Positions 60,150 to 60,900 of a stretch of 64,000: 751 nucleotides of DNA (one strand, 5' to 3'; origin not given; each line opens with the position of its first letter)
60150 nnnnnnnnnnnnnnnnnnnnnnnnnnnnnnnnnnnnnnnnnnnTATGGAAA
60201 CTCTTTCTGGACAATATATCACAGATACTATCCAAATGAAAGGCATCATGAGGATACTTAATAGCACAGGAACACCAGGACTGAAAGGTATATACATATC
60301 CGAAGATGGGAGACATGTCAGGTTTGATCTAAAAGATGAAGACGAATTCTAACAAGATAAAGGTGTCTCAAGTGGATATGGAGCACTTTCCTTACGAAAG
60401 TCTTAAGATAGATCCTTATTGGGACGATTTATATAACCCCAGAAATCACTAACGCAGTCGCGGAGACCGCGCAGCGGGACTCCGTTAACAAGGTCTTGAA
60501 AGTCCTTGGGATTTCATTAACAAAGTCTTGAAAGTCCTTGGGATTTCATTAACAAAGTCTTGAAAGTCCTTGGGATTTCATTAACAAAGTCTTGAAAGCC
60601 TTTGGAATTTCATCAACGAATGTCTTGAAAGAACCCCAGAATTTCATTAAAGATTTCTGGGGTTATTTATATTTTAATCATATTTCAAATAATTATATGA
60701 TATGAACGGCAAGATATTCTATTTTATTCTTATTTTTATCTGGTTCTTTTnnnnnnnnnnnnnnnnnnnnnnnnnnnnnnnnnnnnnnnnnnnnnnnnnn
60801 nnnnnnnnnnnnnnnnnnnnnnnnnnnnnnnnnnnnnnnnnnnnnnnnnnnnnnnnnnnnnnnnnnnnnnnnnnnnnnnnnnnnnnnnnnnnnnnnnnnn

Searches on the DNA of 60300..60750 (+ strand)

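Call 89: search_rna_families(source=window, start=60300, end=60750, threshold=evalue, max_evalue=10)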
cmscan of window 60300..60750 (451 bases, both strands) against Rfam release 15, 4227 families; matches with E-value up to 10: 6.
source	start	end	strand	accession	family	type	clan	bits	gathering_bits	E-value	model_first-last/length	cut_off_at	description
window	60624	60689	-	RF00343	snoZ122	Gene; snRNA; snoRNA; CD-box;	-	22.2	38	0.94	1-89/89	no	Small nucleolar RNA Z122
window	60331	60404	+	RF01603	snoR29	Gene; snRNA; snoRNA; CD-box;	-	19.3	50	6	1-84/84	no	small nucleolar RNA snoR29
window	60716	60733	-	RF01319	CRISPR-DR6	Gene; CRISPR;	-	16.8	39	1.1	7-24/30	no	CRISPR RNA direct repeat element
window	60683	60739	-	RF03055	RAGATH-30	Gene; sRNA;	-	13.6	59.5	6.3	1-59/59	no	RAGATH-30 RNA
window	60588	60694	-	RF01461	rli24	Gene; sRNA;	-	13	100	9.8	1-158/158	no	Listeria sRNA rli22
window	60482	60527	-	RF01844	SmY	Gene; snRNA; splicing;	-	10.9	39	8.9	1-80/80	no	SmY spliceosomal RNA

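Call 100: search_dna_similar(query=window:60400-60700:+, collection=phages, mode=distant, max_evalue=0.01, max_rows=10)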
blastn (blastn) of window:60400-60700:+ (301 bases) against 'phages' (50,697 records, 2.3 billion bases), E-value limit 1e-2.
No match.
